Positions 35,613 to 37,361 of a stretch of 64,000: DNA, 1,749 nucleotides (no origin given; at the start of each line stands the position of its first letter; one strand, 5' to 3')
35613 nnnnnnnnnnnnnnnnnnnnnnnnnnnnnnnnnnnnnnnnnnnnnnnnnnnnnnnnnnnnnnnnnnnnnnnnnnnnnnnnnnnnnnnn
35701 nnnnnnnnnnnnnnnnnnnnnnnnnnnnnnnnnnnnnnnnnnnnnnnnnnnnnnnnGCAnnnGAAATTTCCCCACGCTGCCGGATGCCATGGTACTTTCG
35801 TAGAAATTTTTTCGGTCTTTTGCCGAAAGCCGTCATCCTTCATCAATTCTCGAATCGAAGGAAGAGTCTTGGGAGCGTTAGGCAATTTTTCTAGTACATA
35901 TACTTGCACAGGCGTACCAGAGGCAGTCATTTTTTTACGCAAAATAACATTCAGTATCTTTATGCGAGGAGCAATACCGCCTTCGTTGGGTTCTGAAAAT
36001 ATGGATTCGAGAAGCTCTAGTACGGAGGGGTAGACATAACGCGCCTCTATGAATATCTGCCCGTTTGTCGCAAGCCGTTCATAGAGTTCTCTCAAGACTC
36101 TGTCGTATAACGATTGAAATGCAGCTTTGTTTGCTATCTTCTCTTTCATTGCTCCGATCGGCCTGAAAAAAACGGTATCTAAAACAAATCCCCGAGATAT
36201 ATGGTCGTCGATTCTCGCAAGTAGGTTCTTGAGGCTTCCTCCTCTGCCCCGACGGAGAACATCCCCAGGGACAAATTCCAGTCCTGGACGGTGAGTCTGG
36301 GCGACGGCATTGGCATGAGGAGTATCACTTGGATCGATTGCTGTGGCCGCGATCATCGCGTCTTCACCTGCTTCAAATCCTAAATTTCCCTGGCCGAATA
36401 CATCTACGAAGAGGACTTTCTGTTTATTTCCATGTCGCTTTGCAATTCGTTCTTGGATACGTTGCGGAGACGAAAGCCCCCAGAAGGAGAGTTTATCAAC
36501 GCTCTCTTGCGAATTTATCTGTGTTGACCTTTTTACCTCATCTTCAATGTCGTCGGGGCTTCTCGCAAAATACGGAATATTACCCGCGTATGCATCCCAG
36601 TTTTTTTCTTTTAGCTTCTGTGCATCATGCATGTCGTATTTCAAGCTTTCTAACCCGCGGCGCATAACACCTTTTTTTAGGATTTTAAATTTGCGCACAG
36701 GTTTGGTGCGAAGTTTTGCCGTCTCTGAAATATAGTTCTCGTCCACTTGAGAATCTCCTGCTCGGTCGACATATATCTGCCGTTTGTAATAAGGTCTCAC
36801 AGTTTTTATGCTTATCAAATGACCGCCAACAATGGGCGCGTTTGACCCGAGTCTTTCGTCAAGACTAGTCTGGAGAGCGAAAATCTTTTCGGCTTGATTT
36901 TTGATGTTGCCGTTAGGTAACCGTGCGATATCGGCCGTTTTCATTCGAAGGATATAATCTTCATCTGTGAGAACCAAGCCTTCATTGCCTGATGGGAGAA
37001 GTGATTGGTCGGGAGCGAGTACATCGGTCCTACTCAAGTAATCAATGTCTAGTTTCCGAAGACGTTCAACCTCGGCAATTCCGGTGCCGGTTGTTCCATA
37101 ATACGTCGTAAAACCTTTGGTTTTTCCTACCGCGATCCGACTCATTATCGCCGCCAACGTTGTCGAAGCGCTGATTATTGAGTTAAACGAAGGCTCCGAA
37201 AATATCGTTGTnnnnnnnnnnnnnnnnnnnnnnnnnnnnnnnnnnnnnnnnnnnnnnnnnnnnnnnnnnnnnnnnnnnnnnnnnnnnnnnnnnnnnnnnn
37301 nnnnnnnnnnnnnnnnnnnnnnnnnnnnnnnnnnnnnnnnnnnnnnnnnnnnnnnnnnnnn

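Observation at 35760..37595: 611-aa GNAT-acyltransferase fused to a Rossmann-like domain inside the polyamine cluster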

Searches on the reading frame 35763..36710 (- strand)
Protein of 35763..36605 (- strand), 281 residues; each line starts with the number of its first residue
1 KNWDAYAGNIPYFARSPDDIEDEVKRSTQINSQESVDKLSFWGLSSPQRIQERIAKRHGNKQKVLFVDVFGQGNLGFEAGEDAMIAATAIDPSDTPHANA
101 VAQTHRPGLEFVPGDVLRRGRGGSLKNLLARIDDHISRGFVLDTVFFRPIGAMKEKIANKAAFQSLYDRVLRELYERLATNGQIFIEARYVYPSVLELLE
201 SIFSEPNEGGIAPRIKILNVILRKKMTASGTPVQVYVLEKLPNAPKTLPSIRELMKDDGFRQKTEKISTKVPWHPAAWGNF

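Call 12: search_protein_families(library=pfam, proteins=[window:35763-36605:-], max_evalue=10)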
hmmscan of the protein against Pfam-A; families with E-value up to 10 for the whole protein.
seq(281 aa): 1 family
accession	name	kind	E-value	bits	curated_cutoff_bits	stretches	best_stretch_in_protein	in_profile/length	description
PF13489.12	Methyltransf_23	-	0.2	11.8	27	1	235-259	88-112/164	Methyltransferase domain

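Call 13: search_solved_structures(query=window:35763-36605:-, max_evalue=10)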
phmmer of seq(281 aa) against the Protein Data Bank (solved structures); distinct sequences matched with E-value up to 10: 2.
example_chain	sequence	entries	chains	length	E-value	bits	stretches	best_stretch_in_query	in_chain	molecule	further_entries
8wth_A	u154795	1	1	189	0.033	16.8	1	105-184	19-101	HD Cas3-type domain-containing protein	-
9vfj_D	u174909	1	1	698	1.1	11.9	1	221-272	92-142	Photosystem I reaction center subunit II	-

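Call 28: search_solved_structures(query=A2, max_evalue=10, show_alignments=3)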
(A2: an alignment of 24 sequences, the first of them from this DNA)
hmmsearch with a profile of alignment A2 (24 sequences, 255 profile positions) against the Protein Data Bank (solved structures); distinct sequences matched with E-value up to 10: 7.
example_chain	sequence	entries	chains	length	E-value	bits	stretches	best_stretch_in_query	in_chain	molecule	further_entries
7v2s_A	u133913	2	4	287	0.86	12.2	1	177-206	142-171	Methyltranfer_dom domain-containing protein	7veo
2vf1_A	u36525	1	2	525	1.2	11.7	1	76-127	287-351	CAPSID PROTEIN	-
3cz8_A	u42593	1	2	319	1.4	11.5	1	118-193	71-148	Putative sporulation-specific glycosylase ydhD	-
3tfm_A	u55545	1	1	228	1.4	11.4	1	28-85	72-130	Myosin X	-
4k59_A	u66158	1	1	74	1.8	11.1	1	68-96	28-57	RNA BINDING PROTEIN RsmF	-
4kji_A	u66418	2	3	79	2.1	10.9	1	68-96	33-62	RsmN, a RNA-binding protein of Regulator of Secondary Metabolism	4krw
6pmh_A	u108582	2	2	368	2.1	10.9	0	106-138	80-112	UDP-glucose 4-epimerase related protein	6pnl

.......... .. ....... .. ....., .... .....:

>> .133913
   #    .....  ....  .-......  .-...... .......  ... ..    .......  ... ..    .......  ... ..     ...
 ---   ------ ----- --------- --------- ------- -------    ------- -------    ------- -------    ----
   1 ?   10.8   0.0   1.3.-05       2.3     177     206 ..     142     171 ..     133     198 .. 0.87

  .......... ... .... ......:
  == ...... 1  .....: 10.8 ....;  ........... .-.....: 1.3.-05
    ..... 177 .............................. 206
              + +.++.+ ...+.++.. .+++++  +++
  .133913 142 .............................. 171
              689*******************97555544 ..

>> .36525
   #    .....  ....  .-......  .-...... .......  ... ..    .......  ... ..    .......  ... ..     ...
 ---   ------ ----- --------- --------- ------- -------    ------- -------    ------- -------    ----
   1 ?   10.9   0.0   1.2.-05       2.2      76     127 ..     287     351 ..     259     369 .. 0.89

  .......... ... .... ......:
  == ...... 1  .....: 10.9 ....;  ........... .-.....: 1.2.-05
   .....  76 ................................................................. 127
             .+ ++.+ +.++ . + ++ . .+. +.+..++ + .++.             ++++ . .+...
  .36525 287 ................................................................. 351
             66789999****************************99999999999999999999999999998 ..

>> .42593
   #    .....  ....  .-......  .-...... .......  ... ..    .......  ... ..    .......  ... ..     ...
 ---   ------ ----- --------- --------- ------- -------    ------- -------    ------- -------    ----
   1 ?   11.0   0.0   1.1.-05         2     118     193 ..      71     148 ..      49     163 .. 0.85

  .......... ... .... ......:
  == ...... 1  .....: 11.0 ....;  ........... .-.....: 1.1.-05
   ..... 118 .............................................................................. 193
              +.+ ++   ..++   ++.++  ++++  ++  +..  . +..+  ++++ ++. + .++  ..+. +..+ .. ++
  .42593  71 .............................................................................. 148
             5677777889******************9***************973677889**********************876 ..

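Call 30: search_protein_families(library=pfam, alignment_id=A2, max_evalue=0.1)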
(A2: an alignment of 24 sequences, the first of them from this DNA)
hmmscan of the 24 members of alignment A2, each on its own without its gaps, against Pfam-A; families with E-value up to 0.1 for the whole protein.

A. member 1, seq(285 aa): 0 families

B. families by the number of members that match (of 24 scanned): 3 families
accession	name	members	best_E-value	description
PF21430.3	DTP-pb9_B-dom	1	0.0098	Distal tail protein pb9, B domain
PF24539.1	DUF7600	1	0.016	Domain of unknown function (DUF7600)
PF06757.18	Ins_allergen_rp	1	0.026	Insect allergen related repeat, nitrile-specifier detoxification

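Call 32: find_homologous_proteins(query=A2, max_evalue=0.001)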
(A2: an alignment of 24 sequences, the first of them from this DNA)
Query A2 (24 sequences) (285 aa, profile of the alignment): 2 proteins with E <= 0.001 among 8000 candidates.
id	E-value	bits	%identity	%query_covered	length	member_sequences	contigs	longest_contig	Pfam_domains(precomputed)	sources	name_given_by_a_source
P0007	1.7e-67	246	39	89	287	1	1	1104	-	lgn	-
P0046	2.3e-48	183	26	53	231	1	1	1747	-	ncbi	-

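Call 47: find_related_loci(query=A6, collection=genome_contigs, flank=10000)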
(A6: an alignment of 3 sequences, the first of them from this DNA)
Query A6 (285 aa) in genome_contigs; peptide patterns used: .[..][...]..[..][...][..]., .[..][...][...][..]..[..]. (x = any residue, [..] = any of these).
58 stretches matched a pattern, but none encodes a relative of the query by tblastn (E <= 1e-3).

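Call 67: predict_structure(alignment_id=A7)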
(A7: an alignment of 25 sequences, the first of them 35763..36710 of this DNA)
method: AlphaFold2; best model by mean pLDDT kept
length: 316 residues; sequences in the alignment: 25
mean_pLDDT: 78.4   pTM: 0.79
mean pLDDT of the five models: 78.4, 78.0, 78.0, 77.6, 77.4
residues with pLDDT >= 90: 130; 70-90: 92; 50-70: 36; < 50: 58
segments of 3 or more residues with pLDDT < 50: 1-3, 6-42, 58-60, 62-64, 66-70, 311-316
pLDDT, mean of each block of 10 residues (from residue 1): 46 39 41 47 71 53 47 80 95 98 83 86 90 85 92 82 97 98 85 79 95 98 89 88 62 93 90 97 93 83 69 41
secondary structure, 60 per line:
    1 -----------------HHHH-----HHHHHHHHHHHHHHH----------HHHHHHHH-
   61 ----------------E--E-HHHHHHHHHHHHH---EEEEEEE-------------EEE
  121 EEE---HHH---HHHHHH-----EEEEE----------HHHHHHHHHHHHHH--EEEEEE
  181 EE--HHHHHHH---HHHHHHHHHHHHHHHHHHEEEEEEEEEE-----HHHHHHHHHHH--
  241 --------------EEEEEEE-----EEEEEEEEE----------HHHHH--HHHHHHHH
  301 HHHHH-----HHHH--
elements in order: H18-21 H27-41 H52-59 H82-94 E98-104 E118-123 H133-138 E144-148 H159-172 E175-182 H185-191 H195-212 E213-222 H228-238 E255-261 E267-275 H286-290 H293-305 H311-314

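Call 70: fold_search(model_id=the predicted structure, library=pdb)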
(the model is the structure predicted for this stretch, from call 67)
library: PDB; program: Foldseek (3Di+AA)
matches with E <= 10: 1047; with E <= 0.001: 34
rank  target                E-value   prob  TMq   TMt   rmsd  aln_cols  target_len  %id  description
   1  3ofj                  1.4e-05  1.00  0.31  0.51   6.7       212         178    8  Crystal structure of N-methyltransferase NodS from Bradyrhizobium japonicum WM9 (released 2010-10-27)
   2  1wxw_B                3.2e-05  1.00  0.34  0.29   8.9       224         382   14  Crystal structure of Tt1595, a putative SAM-dependent methyltransferase from Thermus thermophillus HB8 (released 2005-08-02)
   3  8k1f_A                5.0e-05  1.00  0.32  0.48  10.1       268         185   12  Crystal Structure of TrmR from Fusobacterium nucleatum (released 2023-08-02)
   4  1wxw_A                7.4e-05  1.00  0.32  0.27   7.9       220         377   14  Crystal structure of Tt1595, a putative SAM-dependent methyltransferase from Thermus thermophillus HB8 (released 2005-08-02)
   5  8k1f_C                7.4e-05  1.00  0.30  0.43   9.2       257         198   12  Crystal Structure of TrmR from Fusobacterium nucleatum (released 2023-08-02)
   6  3tpz_A                8.3e-05  1.00  0.33  0.38   9.0       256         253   14  2.1 Angstrom crystal structure of the L114P mutant of E. Coli KsgA (released 2012-02-15)
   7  8k1f_B                8.9e-05  1.00  0.30  0.46   9.3       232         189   13  Crystal Structure of TrmR from Fusobacterium nucleatum (released 2023-08-02)
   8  3ofk_D                1.1e-04  1.00  0.30  0.47   7.6       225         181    9  Crystal structure of N-methyltransferase NodS from Bradyrhizobium japonicum WM9 in complex with S-adenosyl-l-homocyste (released 2010-10-27)
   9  3ofk_B                1.1e-04  0.99  0.27  0.40   8.5       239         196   10  Crystal structure of N-methyltransferase NodS from Bradyrhizobium japonicum WM9 in complex with S-adenosyl-l-homocyste (released 2010-10-27)
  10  3a4t_A                1.4e-04  1.00  0.32  0.37  10.5       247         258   12  Crystal structure of aTrm4 from M.jannaschii with sinefungin (released 2010-06-30)
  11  3ofk_A                1.7e-04  0.99  0.27  0.38   8.5       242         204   10  Crystal structure of N-methyltransferase NodS from Bradyrhizobium japonicum WM9 in complex with S-adenosyl-l-homocyste (released 2010-10-27)
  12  6jcl_G                1.9e-04  0.99  0.30  0.40  13.4       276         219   12  Crystal structure of cofactor-bound Rv0187 from MTB (released 2019-12-11)
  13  6ift                  2.0e-04  1.00  0.33  0.35   7.9       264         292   11  KsgA from Bacillus subtilis in complex with SAM (released 2019-01-30)
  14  3ofk_C                2.3e-04  1.00  0.30  0.43   7.9       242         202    9  Crystal structure of N-methyltransferase NodS from Bradyrhizobium japonicum WM9 in complex with S-adenosyl-l-homocyste (released 2010-10-27)
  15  3a4t_B                2.6e-04  1.00  0.31  0.37   8.5       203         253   10  Crystal structure of aTrm4 from M.jannaschii with sinefungin (released 2010-06-30)
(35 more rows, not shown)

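Call 88: find_related_loci(query=A6, collection=viral_contigs, flank=10000)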
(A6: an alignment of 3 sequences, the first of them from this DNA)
Query A6 (285 aa) in viral_contigs; peptide patterns used: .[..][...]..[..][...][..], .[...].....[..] (x = any residue, [..] = any of these).
54 stretches matched a pattern, but none encodes a relative of the query by tblastn (E <= 1e-3).

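Call 92: search_protein_families(library=ncbifam, alignment_id=A2, max_evalue=0.1)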
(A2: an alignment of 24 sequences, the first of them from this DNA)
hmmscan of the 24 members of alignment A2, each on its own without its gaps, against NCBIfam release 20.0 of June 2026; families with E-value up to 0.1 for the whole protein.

A. member 1, seq(285 aa): 0 families

B. families by the number of members that match (of 24 scanned): 6 families
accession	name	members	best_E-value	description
NF011892.0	PRK15365.1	1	0.0054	type III secretion system chaperone SseA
NF006747.0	PRK09271.1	1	0.0055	flavodoxin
TIGR01506.1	ribC_arch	1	0.014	riboflavin synthase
NF045844.1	BC85_0335_fam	1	0.023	BC85_0335 family putative methyltransferase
NF009259.0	PRK12616.1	1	0.036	bifunctional hydroxymethylpyrimidine kinase/phosphomethylpyrimidine kinase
NF008292.0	PRK11072.1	1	0.049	bifunctional [glutamate--ammonia ligase]-adenylyl-L-tyrosine phosphorylase/[glutamate--ammonia-ligase] adenylyltransferase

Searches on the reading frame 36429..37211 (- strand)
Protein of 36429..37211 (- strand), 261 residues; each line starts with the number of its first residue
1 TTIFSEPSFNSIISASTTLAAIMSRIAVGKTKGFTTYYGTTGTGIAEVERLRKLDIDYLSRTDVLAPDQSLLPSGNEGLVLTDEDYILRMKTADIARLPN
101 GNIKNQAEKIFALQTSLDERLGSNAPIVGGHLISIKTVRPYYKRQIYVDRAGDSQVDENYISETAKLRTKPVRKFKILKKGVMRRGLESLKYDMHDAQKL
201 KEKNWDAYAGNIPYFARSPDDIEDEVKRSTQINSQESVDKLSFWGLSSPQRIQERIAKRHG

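Call 12: search_protein_families(library=pfam, proteins=[window:36429-37211:-], max_evalue=10)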
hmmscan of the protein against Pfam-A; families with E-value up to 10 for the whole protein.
seq(261 aa): 1 family
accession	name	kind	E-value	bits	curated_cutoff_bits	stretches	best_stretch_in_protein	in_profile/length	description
PF10877.13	DUF2671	-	0.045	14.1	23.2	1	91-122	44-75/89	Protein of unknown function (DUF2671)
